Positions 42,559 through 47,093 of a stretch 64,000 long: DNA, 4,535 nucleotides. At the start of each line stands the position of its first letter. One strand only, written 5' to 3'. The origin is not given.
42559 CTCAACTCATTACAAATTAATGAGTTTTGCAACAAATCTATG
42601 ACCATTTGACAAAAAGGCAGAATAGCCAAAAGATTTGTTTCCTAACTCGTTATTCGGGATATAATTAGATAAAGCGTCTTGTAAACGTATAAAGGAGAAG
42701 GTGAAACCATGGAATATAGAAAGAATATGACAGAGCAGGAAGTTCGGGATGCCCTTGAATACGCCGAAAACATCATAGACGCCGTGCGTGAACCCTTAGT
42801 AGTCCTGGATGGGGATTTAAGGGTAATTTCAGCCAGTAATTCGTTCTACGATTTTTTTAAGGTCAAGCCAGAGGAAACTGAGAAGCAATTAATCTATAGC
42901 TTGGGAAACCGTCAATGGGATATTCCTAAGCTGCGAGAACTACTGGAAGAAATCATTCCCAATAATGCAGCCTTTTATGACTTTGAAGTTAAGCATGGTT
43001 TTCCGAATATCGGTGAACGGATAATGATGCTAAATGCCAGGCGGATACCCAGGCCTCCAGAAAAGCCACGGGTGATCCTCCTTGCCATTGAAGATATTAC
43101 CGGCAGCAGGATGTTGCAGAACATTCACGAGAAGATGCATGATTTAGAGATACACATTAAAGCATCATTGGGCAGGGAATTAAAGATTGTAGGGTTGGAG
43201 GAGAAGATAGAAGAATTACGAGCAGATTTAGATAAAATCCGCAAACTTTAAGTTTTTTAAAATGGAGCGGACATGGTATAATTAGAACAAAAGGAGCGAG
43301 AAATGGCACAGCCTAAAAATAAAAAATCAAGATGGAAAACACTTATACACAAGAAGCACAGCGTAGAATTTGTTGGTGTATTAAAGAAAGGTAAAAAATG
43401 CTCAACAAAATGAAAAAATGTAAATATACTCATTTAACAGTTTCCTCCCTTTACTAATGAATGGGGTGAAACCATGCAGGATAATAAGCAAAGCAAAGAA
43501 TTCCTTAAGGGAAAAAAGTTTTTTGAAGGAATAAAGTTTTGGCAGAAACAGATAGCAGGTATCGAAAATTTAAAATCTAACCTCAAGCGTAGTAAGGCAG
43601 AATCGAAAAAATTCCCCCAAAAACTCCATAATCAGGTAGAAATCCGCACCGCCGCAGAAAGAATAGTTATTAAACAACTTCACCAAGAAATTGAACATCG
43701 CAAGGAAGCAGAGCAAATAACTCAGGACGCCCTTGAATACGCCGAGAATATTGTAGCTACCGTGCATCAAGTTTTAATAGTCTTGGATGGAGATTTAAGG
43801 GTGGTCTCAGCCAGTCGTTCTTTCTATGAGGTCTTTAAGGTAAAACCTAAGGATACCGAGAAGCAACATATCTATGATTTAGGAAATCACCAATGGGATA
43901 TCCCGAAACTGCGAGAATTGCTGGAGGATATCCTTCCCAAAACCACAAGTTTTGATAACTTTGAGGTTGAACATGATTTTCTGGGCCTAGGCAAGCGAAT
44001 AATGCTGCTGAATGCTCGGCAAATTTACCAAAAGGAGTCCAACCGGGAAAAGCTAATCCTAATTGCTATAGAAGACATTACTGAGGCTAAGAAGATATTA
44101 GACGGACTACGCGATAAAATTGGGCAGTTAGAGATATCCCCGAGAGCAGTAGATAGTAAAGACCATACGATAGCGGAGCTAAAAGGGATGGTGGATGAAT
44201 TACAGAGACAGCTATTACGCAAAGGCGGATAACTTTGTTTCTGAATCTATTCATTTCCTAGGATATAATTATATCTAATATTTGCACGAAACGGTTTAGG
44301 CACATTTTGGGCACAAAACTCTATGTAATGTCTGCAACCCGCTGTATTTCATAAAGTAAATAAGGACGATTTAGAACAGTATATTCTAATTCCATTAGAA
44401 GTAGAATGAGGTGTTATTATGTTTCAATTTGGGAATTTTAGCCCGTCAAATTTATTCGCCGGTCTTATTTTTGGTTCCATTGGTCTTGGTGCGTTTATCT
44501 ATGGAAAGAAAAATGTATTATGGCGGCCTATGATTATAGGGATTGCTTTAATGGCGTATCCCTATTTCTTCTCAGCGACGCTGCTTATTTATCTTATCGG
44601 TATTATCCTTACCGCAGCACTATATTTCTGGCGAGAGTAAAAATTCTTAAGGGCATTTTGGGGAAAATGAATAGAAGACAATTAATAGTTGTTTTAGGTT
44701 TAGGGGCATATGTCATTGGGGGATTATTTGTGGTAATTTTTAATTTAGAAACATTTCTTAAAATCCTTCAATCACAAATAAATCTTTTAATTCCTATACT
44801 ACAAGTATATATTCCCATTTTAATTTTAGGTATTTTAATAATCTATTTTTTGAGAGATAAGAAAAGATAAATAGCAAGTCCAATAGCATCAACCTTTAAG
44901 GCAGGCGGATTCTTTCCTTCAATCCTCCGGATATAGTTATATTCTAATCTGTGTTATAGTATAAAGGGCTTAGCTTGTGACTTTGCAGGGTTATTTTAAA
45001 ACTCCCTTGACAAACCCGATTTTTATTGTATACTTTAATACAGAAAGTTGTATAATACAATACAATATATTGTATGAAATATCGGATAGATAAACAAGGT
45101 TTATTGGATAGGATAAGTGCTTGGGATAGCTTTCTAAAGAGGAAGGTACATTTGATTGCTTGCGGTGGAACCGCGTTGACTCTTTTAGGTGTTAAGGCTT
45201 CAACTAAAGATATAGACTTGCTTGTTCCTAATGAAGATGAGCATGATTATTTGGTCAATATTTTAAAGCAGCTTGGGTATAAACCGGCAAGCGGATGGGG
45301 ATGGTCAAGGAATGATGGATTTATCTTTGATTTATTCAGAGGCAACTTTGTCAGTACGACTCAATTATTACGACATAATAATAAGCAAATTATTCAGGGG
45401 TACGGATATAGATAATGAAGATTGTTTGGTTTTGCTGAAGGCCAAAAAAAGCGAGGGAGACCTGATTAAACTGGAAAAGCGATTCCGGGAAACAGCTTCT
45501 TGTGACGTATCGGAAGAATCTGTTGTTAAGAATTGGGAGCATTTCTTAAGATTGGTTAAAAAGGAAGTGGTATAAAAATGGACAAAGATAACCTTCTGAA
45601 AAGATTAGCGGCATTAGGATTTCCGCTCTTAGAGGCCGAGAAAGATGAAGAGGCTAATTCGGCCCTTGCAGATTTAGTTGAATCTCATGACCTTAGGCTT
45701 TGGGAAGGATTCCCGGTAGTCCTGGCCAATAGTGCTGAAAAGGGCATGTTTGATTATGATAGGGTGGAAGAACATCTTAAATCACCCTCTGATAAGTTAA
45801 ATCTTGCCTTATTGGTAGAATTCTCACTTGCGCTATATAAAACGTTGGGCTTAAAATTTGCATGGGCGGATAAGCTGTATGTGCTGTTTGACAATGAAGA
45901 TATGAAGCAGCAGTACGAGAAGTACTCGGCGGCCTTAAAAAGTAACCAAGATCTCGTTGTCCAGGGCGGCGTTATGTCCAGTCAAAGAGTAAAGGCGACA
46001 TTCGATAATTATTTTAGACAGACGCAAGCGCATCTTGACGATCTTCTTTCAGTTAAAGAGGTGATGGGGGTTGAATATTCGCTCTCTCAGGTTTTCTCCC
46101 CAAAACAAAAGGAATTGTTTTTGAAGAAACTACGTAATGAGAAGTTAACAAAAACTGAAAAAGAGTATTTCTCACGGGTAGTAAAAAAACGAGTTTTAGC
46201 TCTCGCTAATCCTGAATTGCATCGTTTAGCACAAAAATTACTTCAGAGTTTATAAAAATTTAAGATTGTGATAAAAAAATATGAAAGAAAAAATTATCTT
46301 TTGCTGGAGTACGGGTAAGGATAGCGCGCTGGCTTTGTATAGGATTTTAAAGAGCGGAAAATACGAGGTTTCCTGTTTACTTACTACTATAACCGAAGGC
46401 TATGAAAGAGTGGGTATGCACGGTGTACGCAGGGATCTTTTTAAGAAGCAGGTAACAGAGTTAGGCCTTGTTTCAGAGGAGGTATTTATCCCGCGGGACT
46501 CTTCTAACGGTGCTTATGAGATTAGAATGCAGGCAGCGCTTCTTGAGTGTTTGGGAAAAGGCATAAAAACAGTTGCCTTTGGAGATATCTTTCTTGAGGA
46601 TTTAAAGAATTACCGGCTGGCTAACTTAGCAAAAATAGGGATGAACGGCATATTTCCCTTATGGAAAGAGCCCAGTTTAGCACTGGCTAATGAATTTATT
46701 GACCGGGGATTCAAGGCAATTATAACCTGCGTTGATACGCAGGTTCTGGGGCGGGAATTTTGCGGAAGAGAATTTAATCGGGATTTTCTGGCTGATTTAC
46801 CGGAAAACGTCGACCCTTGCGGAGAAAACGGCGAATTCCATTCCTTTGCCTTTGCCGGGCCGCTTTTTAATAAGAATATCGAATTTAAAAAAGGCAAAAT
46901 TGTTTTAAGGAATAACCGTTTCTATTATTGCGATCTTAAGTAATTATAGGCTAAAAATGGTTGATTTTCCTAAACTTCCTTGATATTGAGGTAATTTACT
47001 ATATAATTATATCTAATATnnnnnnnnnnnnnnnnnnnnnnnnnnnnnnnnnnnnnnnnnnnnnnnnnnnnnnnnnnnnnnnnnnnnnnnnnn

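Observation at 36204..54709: A 79-bp perfect direct repeat brackets an 18.4-kb accessory-looking segment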

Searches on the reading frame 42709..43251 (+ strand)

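Call 9: search_protein_families(library=pfam, proteins=[window:42709-43251:+], max_evalue=0.01)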
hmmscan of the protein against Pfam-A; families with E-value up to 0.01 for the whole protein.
window:42709-43251:+ (180 aa): 4 families
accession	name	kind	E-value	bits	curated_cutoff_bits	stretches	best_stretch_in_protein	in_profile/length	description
PF08448.16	PAS_4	-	4.1e-06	27.4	23.1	1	24-133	2-108/110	PAS fold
PF13426.13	PAS_9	-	0.0003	21.5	27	1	29-131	3-102/103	PAS domain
PF13188.13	PAS_8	-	0.0011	19.3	21.8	1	20-78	4-60/65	PAS domain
PF00989.32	PAS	-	0.0018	18.7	22.6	1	20-130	4-113/113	PAS fold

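Call 64: search_protein_families(library=padloc, proteins=[window:42709-43251:+], max_evalue=0.001)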
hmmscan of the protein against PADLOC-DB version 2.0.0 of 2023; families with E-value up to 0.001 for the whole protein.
window:42709-43251:+ (180 aa): 0 families

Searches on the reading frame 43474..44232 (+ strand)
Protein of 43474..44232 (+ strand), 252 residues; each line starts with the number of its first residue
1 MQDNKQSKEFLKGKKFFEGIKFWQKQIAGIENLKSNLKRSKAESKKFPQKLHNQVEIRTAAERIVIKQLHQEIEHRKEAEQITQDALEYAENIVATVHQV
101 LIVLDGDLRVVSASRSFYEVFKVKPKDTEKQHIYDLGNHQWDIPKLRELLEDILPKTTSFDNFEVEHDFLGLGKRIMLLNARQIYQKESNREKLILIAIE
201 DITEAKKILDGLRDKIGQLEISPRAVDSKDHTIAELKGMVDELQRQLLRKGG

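Call 9: search_protein_families(library=pfam, proteins=[window:43474-44232:+], max_evalue=0.01)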
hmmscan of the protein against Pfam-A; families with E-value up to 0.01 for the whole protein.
window:43474-44232:+ (252 aa): 3 families
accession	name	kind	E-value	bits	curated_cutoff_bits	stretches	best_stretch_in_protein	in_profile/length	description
PF13426.13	PAS_9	-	3.1e-07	31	27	1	102-204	6-103/103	PAS domain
PF08448.16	PAS_4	-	7.1e-07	29.9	23.1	1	98-206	5-109/110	PAS fold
PF00989.32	PAS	-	0.00056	20.3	22.6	1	91-202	4-113/113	PAS fold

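Call 64: search_protein_families(library=padloc, proteins=[window:43474-44232:+], max_evalue=0.001)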
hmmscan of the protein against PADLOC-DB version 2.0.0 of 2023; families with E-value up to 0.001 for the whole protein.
window:43474-44232:+ (252 aa): 0 families

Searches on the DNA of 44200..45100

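Call 68: search_rna_families(source=window, start=44200, end=45100, threshold=evalue, max_evalue=1)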
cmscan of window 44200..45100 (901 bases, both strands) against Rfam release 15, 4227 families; matches with E-value up to 1: 1.
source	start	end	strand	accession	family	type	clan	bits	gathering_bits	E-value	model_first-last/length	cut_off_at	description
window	44980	45091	+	RF01443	S_pombe_snR91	Gene; snRNA; snoRNA; HACA-box;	-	22.4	50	0.21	1-144/144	no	small nucleolar RNA snR91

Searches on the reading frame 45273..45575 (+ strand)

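Call 64: search_protein_families(library=padloc, proteins=[window:45273-45575:+], max_evalue=0.001)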
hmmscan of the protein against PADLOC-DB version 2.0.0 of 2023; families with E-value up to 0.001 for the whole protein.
window:45273-45575:+ (100 aa): 0 families

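Call 66: search_protein_families(library=pfam, proteins=[window:45273-45575:+], max_evalue=0.01)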
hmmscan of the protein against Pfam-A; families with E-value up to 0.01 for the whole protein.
window:45273-45575:+ (100 aa): 1 family
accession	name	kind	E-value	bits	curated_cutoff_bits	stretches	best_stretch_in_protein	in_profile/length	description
PF19502.5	DUF6036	-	0.0019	18.5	23.6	1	30-91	94-159/164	Nucleotidyltransferase of unknown function (DUF6036)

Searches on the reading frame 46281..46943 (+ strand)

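Call 10: search_protein_families(library=pfam, proteins=[window:46281-46943:+], max_evalue=0.01)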
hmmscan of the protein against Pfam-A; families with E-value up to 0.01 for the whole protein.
window:46281-46943:+ (220 aa): 1 family
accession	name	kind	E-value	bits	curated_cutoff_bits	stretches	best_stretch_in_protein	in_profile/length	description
PF01902.24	Diphthami_syn_2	-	8.8e-32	110.8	23.2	1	4-215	2-211/219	Diphthamide synthase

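Call 64: search_protein_families(library=padloc, proteins=[window:46281-46943:+], max_evalue=0.001)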
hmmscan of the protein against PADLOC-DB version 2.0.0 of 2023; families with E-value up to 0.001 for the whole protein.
window:46281-46943:+ (220 aa): 0 families
